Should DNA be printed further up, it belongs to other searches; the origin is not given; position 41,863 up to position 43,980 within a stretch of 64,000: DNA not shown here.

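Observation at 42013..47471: Fused LicC-like nucleotidyltransferase/CobD-like PLP enzyme + SAM methyltransferase + LicD + KpsC/KpsS-like protein: candidate de novo phospho-amino-alcohol (phosphocholine-like) decoration module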

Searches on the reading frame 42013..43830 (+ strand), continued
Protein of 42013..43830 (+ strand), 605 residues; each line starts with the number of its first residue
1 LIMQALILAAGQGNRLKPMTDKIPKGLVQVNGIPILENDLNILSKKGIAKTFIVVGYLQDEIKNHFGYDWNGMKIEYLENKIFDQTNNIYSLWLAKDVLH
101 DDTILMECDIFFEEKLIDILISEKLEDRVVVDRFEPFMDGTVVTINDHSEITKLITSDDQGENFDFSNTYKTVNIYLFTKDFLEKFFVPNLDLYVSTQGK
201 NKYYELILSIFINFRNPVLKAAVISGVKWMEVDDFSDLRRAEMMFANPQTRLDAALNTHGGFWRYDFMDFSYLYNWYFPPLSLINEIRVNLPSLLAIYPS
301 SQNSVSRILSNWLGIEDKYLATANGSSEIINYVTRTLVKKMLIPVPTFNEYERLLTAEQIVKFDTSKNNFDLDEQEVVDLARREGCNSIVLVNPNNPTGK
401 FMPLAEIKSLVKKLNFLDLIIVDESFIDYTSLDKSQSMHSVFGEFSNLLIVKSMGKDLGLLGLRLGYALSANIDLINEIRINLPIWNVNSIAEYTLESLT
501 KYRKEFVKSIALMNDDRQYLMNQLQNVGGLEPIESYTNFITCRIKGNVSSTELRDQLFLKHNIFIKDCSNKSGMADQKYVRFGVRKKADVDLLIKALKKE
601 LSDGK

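Call 24: search_protein_families(library=pfam, proteins=[L025:8226-9029:+, L065:8112-9071:+, L037:5948-8686:+, L016:18188-19453:+, L059:5027-6154:+, L062:6321-7064:+, L063:11819-12916:-, L053:8984-9940:+, L044:11862-12503:+, L065:9073-9999:+], max_evalue=0.001)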
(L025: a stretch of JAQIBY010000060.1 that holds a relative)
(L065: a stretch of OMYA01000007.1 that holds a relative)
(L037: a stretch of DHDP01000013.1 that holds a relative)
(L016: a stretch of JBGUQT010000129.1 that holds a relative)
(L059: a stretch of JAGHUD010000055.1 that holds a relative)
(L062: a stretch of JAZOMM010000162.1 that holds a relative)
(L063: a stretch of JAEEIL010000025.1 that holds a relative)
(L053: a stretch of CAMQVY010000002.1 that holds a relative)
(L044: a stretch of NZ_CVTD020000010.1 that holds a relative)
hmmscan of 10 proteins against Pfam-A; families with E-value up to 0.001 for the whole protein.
L025:8226-9029:+ (267 aa): 1 family
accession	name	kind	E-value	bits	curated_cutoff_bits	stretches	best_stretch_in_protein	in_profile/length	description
PF04991.19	LicD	-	5.2e-34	118.7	22.6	1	33-140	1-102/227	LicD family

L065:8112-9071:+ (319 aa): 3 families
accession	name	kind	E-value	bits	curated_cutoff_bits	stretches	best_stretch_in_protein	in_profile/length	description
PF00535.33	Glycos_transf_2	-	2.3e-36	125.7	23.3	1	4-143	1-145/168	Glycosyl transferase family 2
PF13641.12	Glyco_tranf_2_3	-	3.1e-11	44.2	27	1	3-120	3-123/230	Glycosyltransferase like family 2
PF10111.15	Glyco_tranf_2_2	-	2e-10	41.1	27.3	1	4-112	1-116/276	Glycosyltransferase like family 2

L037:5948-8686:+ (912 aa): 2 families
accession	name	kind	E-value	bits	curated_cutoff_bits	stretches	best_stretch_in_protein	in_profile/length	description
PF02096.25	60KD_IMP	-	7.2e-21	75.3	35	1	32-219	2-161/163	60Kd inner membrane protein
PF00884.28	Sulfatase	-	0.0008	19.2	25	0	750-835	215-293/301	Sulfatase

L016:18188-19453:+ (421 aa): 1 family
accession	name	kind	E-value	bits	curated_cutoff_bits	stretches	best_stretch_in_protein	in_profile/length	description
PF04464.20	Glyphos_transf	-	4.3e-08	33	22.1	1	188-337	149-301/367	CDP-Glycerol:Poly(glycerophosphate) glycerophosphotransferase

L059:5027-6154:+ (375 aa): 6 families
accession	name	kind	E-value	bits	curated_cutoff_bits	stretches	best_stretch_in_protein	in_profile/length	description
PF00534.26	Glycos_transf_1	-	3.1e-34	118.4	26.4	1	183-340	13-170/172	Glycosyl transferases group 1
PF13692.12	Glyco_trans_1_4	-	5.9e-30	104.8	27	1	186-326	2-141/142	Glycosyl transferases group 1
PF13579.12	Glyco_trans_4_4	-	2.2e-15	57.8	29.7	1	15-169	1-158/158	Glycosyl transferase 4-like domain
PF13439.12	Glyco_transf_4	-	7.1e-14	52.6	28.5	1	15-173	2-169/170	Glycosyltransferase Family 4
PF20706.3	GT4-conflict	-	5.2e-12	45.9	26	1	156-295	167-313/385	Family 4 Glycosyltransferase in conflict systems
PF13524.12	Glyco_trans_1_2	-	0.00014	22.3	25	1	215-355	13-141/144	Glycosyl transferase-like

L062:6321-7064:+ (247 aa): 1 family
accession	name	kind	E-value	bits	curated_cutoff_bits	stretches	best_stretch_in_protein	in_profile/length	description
PF02397.22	Bac_transf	-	6.9e-64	215.1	27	1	61-241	1-178/179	Bacterial sugar transferase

L063:11819-12916:- (365 aa): 8 families
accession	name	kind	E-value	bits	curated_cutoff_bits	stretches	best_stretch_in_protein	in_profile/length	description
PF02317.23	Octopine_DH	-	2e-29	103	30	1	179-338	2-149/150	NAD/NADP octopine/nopaline dehydrogenase, alpha-helical domain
PF01210.29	NAD_Gly3P_dh_N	-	5.7e-12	46.3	23.1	1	4-102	1-101/158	NAD-dependent glycerol-3-phosphate dehydrogenase N-terminus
PF02558.23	ApbA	-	9.6e-10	38.7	22.2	1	5-128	1-129/150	Ketopantoate reductase PanE/ApbA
PF03807.23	F420_oxidored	-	3.9e-08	34.2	21.6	1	5-92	2-81/94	NADP oxidoreductase coenzyme F420-dependent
PF03446.21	NAD_binding_2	-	1.2e-05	25.8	21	1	4-101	1-90/161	NAD binding domain of 6-phosphogluconate dehydrogenase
PF02737.24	3HCDH_N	-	0.00039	20.8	22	1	4-59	1-57/180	3-hydroxyacyl-CoA dehydrogenase, NAD binding domain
PF10727.15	Rossmann-like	-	0.00048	20.3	23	1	2-122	14-125/131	Rossmann-like domain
PF03721.20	UDPG_MGDP_dh_N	-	0.00049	20.1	27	1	3-80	1-86/187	UDP-glucose/GDP-mannose dehydrogenase family, NAD binding domain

L053:8984-9940:+ (318 aa): 1 family
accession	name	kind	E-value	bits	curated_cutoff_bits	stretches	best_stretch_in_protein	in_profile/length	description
PF02423.21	OCD_Mu_crystall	-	2e-29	103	24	1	31-299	30-312/314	Ornithine cyclodeaminase/mu-crystallin family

L044:11862-12503:+ (213 aa): 1 family
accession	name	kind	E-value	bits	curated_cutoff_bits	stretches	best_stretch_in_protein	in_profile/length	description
PF01066.26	CDP-OH_P_transf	-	1e-11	45.9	22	1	23-205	5-149/152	CDP-alcohol phosphatidyltransferase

L065:9073-9999:+ (308 aa): 0 families

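Call 25: search_protein_families(library=pfam, proteins=[L068:4372-5199:+, L073:6613-8052:+, L063:13017-14789:-, L047:14588-15874:+, L054:7458-8897:-, L048:4208-4795:+, L018:4580-5809:+, L069:8469-10013:+, L002:6396-7100:-, L026:8888-9520:-], max_evalue=0.001)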
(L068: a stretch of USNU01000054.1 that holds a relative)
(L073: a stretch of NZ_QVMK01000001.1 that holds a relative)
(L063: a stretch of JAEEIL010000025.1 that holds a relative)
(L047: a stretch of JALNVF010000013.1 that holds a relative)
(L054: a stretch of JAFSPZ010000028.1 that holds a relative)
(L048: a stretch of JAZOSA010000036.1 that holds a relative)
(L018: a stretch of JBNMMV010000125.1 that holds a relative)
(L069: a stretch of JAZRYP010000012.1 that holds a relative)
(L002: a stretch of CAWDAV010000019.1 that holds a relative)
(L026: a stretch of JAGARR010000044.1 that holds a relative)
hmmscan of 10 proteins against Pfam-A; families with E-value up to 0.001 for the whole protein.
L068:4372-5199:+ (275 aa): 3 families
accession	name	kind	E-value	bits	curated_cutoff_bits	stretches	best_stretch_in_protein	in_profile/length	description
PF01128.25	IspD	-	1.9e-41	142.7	27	2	151-275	93-212/221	2-C-methyl-D-erythritol 4-phosphate cytidylyltransferase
PF12804.13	NTP_transf_3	-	2.9e-11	44.2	27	1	29-84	1-52/160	MobA-like NTP transferase domain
PF00483.29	NTP_transferase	-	0.00025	21.2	21.2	1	29-125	2-99/245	Nucleotidyl transferase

L073:6613-8052:+ (479 aa): 2 families
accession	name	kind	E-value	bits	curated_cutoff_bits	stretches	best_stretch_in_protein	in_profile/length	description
PF13440.11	Polysacc_synt_3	-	1e-77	261.8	23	1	33-324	2-293/293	Polysaccharide biosynthesis protein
PF01943.22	Polysacc_synt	-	4.6e-27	95.6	28.2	1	9-273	2-272/274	Polysaccharide biosynthesis protein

L063:13017-14789:- (590 aa): 3 families
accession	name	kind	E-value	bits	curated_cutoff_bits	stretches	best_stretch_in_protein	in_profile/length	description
PF00664.28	ABC_membrane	-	5.1e-43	148.2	28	1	36-305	2-273/274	ABC transporter transmembrane region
PF00005.33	ABC_tran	-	2.3e-32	112.9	25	1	368-517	1-137/137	ABC transporter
PF02463.25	SMC_N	-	2.1e-11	44.1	40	1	335-560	135-212/220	RecF/RecN/SMC N terminal domain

L047:14588-15874:+ (428 aa): 7 families
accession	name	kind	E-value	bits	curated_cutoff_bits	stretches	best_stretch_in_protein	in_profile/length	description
PF00483.29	NTP_transferase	-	4.4e-22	79.3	21.2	1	2-245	1-243/245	Nucleotidyl transferase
PF13242.12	Hydrolase_like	-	4.2e-10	39.8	22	1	366-416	2-53/75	HAD-hyrolase-like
PF00702.32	Hydrolase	-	2.8e-08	34.8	26.4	1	229-405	48-191/191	haloacid dehalogenase-like hydrolase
PF12804.13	NTP_transf_3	-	3.2e-08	34.4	27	1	4-135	2-127/160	MobA-like NTP transferase domain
PF13419.12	HAD_2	-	9.3e-08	32.8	23.8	1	366-407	133-174/178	Haloacid dehalogenase-like hydrolase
PF13344.12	Hydrolase_6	-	0.00012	22.5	27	1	261-323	1-53/101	Haloacid dehalogenase-like hydrolase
PF08645.17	PNK3P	-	0.00074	19.7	22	0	287-389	33-121/161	Polynucleotide kinase 3 phosphatase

L054:7458-8897:- (479 aa): 1 family
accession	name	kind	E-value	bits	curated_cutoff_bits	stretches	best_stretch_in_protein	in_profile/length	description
PF01943.22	Polysacc_synt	-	1.3e-16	61.3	28.2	1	14-273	2-263/274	Polysaccharide biosynthesis protein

L048:4208-4795:+ (195 aa): 5 families
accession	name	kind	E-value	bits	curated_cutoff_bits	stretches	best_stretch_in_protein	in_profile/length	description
PF00132.30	Hexapep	-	8e-19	66.9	27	2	140-173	1-34/36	Bacterial transferase hexapeptide (six repeats)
PF25084.1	LbH_EIF2B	-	5.2e-13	49.4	54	2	78-165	13-103/105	EIF2B subunit epsilon LbH domain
PF17836.7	PglD_N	-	7.6e-13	49.3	23.4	1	2-69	3-78/78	PglD N-terminal domain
PF14602.12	Hexapep_2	-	4.5e-07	29.9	27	1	141-173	2-32/34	Hexapeptide repeat of succinyl-transferase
PF24894.1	Hexapep_GlmU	-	2.9e-05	24.5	23.3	0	76-131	31-83/104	GlmU-like, C-terminal hexapeptide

L018:4580-5809:+ (409 aa): 1 family
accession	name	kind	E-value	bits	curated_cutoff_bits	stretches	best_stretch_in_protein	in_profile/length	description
PF00155.27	Aminotran_1_2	-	1.7e-54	185.8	19.7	1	33-371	2-347/361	Aminotransferase class I and II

L069:8469-10013:+ (514 aa): 1 family
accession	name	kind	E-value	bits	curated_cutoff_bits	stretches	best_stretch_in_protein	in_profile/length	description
PF01554.23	MatE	-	1.2e-05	25.5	24.9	1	30-167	15-152/161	MatE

L002:6396-7100:- (234 aa): 9 families
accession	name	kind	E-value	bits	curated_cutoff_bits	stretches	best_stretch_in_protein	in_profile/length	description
PF08241.18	Methyltransf_11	-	1.2e-16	61.5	21.2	1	60-154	1-94/95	Methyltransferase domain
PF13847.12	Methyltransf_31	-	1.8e-13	50.8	27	1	54-168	2-128/145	Methyltransferase domain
PF13649.12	Methyltransf_25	-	2.1e-13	51.2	27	1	60-149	2-95/97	Methyltransferase domain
PF13489.12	Methyltransf_23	-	1.3e-08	35.2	27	1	52-173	19-127/164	Methyltransferase domain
PF01209.24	Ubie_methyltran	-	1.6e-08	34.7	20.1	1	52-158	45-154/233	ubiE/COQ5 methyltransferase family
PF08242.18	Methyltransf_12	-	2.2e-08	35.2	30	1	60-149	1-94/98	Methyltransferase domain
PF02353.26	CMAS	-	9.2e-06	25.6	27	1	44-170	51-179/273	Mycolic acid cyclopropane synthetase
PF01135.25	PCMT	-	1.2e-05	25.7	20.3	1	43-97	61-118/210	Protein-L-isoaspartate(D-aspartate) O-methyltransferase (PCMT)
PF05401.17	NodS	-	7.1e-05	23.2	24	1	16-154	7-143/201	Nodulation protein S (NodS)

L026:8888-9520:- (210 aa): 0 families

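Call 27: find_encoding_contigs(protein=P0005, flank=8000, max_places=2)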
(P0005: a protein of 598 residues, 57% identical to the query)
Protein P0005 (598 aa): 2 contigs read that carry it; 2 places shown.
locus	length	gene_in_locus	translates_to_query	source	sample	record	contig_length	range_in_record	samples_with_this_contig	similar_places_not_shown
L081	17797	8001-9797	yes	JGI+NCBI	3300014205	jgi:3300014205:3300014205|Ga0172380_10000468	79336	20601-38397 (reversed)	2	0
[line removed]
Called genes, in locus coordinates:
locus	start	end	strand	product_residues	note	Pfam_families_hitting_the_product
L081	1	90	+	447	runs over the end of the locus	PF00005:ABC_tran, PF13304:AAA_21 (faint), PF14524:Wzt_C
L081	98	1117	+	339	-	PF00106:adh_short (weak), PF01073:3Beta_HSD, PF01370:Epimerase, PF02719:Polysacc_synt_2, PF04321:RmlD_sub_bind, PF07993:NAD_binding_4, PF16363:GDP_Man_Dehyd, PF13460:NAD_binding_10, +1 more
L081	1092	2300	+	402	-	PF00155:Aminotran_1_2, PF01041:DegT_DnrJ_EryC1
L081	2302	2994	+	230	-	PF02348:CTP_transf_3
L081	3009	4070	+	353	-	PF03102:NeuB, PF08666:SAF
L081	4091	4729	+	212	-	PF02698:DUF218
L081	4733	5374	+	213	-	PF00551:Formyl_trans_N (weak)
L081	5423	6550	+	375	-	-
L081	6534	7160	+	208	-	PF07685:GATase_3 (weak), PF00117:GATase, PF01174:SNO, PF07722:Peptidase_C26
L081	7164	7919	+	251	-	PF00977:His_biosynth, PF01207:Dus (faint)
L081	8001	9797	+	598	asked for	PF00483:NTP_transferase, PF12804:NTP_transf_3, PF00155:Aminotran_1_2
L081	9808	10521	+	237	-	PF01209:Ubie_methyltran, PF06325:PrmA (weak), PF05175:MTS (weak), PF13489:Methyltransf_23, PF13847:Methyltransf_31, PF08241:Methyltransf_11, PF08242:Methyltransf_12, PF13649:Methyltransf_25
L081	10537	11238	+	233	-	PF04991:LicD (weak)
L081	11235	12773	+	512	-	-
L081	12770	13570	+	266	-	PF18922:DUF5672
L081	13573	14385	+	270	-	PF13641:Glyco_tranf_2_3, PF00535:Glycos_transf_2, PF10111:Glyco_tranf_2_2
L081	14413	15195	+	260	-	PF03414:Glyco_transf_6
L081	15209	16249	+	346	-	PF01757:Acyl_transf_3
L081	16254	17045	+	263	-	PF01531:Glyco_transf_11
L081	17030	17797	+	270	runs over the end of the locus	PF13641:Glyco_tranf_2_3, PF00535:Glycos_transf_2, PF10111:Glyco_tranf_2_2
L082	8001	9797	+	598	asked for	PF00483:NTP_transferase, PF12804:NTP_transf_3, PF00155:Aminotran_1_2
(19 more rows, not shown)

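Call 28: find_encoding_contigs(protein=P0016, flank=8000, max_places=2)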
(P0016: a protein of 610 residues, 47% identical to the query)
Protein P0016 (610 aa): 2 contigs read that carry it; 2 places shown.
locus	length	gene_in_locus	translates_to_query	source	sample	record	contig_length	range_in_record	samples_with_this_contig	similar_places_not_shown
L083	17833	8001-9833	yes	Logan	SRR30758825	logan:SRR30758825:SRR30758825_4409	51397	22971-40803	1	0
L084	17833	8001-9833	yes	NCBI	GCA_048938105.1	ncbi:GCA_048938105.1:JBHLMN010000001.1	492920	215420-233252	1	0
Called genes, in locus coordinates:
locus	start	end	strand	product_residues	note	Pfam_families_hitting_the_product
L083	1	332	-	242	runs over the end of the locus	PF01066:CDP-OH_P_transf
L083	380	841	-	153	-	PF01467:CTP_transf_like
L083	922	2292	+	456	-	PF03721:UDPG_MGDP_dh_N, PF00984:UDPG_MGDP_dh, PF03720:UDPG_MGDP_dh_C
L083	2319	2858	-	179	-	PF01583:APS_kinase, PF10609:ParA (faint), PF08433:KTI12 (weak), PF13671:AAA_33 (weak)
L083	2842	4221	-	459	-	PF01663:Phosphodiest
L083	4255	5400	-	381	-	PF14306:PUA_2, PF01747:ATP-sulfurylase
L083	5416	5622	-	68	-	-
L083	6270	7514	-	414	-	PF04464:Glyphos_transf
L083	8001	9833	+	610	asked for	PF00483:NTP_transferase, PF12804:NTP_transf_3, PF00155:Aminotran_1_2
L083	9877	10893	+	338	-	PF00685:Sulfotransfer_1, PF13469:Sulfotransfer_3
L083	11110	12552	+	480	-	-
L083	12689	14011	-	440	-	PF02350:Epimerase_2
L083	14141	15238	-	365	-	PF13439:Glyco_transf_4, PF13477:Glyco_trans_4_2 (weak), PF13579:Glyco_trans_4_4, PF00534:Glycos_transf_1, PF13692:Glyco_trans_1_4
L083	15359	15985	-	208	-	PF02585:PIG-L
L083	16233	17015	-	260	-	-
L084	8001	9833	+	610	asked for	PF00483:NTP_transferase, PF12804:NTP_transf_3, PF00155:Aminotran_1_2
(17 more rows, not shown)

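Call 55: search_protein_families(library=pfam, proteins=[L055:3729-5468:+, L055:6141-7367:+, L055:7707-8483:+, L055:8607-9989:+, L055:9986-11818:+, L055:11818-14301:+, L055:14294-15742:+, L055:15709-16551:+, L055:16542-18476:+, L055:18731-20059:+], max_evalue=0.00001)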
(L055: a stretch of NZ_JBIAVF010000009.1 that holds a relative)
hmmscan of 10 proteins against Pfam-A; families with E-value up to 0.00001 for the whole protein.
L055:3729-5468:+ (579 aa): 0 families

L055:6141-7367:+ (408 aa): 1 family
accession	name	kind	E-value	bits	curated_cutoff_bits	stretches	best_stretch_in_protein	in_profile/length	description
PF13535.11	ATP-grasp_4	-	2.2e-06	27.8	27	0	142-288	3-156/160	ATP-grasp domain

L055:7707-8483:+ (258 aa): 0 families

L055:8607-9989:+ (460 aa): 1 family
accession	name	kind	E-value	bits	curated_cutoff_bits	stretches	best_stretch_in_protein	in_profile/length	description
PF07992.20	Pyr_redox_2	-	5e-08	33.2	26.1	1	47-274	6-176/291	Pyridine nucleotide-disulphide oxidoreductase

L055:9986-11818:+ (610 aa): 4 families
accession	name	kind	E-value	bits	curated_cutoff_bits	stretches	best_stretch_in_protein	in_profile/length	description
PF00155.27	Aminotran_1_2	-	7.5e-28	98.2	19.7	1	302-591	49-358/361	Aminotransferase class I and II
PF12804.13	NTP_transf_3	-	2.2e-15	57.7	27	1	7-199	1-150/160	MobA-like NTP transferase domain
PF00483.29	NTP_transferase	-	1.1e-06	28.9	21.2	1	6-119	1-121/245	Nucleotidyl transferase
PF01128.25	IspD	-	1.5e-06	28.5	27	1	7-58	3-54/221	2-C-methyl-D-erythritol 4-phosphate cytidylyltransferase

L055:11818-14301:+ (827 aa): 1 family
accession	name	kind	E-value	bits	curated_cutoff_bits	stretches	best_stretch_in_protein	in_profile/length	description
PF02522.19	Antibiotic_NAT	-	1.8e-21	77.2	25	1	34-242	2-226/232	Aminoglycoside 3-N-acetyltransferase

L055:14294-15742:+ (482 aa): 5 families
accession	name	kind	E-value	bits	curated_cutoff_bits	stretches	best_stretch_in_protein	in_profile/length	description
PF00106.31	adh_short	-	2.7e-20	73.1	26.6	1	153-326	2-187/195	short chain dehydrogenase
PF13561.12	adh_short_C2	-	1.7e-10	41.3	27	1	158-328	1-183/236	Enoyl-(Acyl carrier protein) reductase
PF01575.25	MaoC_dehydratas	-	3.8e-09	36.6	27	1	15-71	17-73/123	MaoC like domain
PF01370.27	Epimerase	-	7.9e-07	29.2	20.9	1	155-325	2-176/240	NAD dependent epimerase/dehydratase family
PF08659.16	KR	-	7.5e-06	26.4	22.6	0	153-239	2-100/180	KR domain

L055:15709-16551:+ (280 aa): 0 families

L055:16542-18476:+ (644 aa): 2 families
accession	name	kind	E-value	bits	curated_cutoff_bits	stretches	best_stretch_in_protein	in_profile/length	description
PF00501.34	AMP-binding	-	1.2e-77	261.8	29.9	1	155-498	3-384/384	AMP-binding enzyme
PF13193.12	AMP-binding_C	-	1.1e-11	45.9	24.5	1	557-630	1-76/76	AMP-binding enzyme C-terminal domain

L055:18731-20059:+ (442 aa): 1 family
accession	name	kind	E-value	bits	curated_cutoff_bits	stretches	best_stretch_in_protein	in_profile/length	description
PF00668.25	Condensation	-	1.1e-49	169.8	30.6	1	37-434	32-441/456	Condensation domain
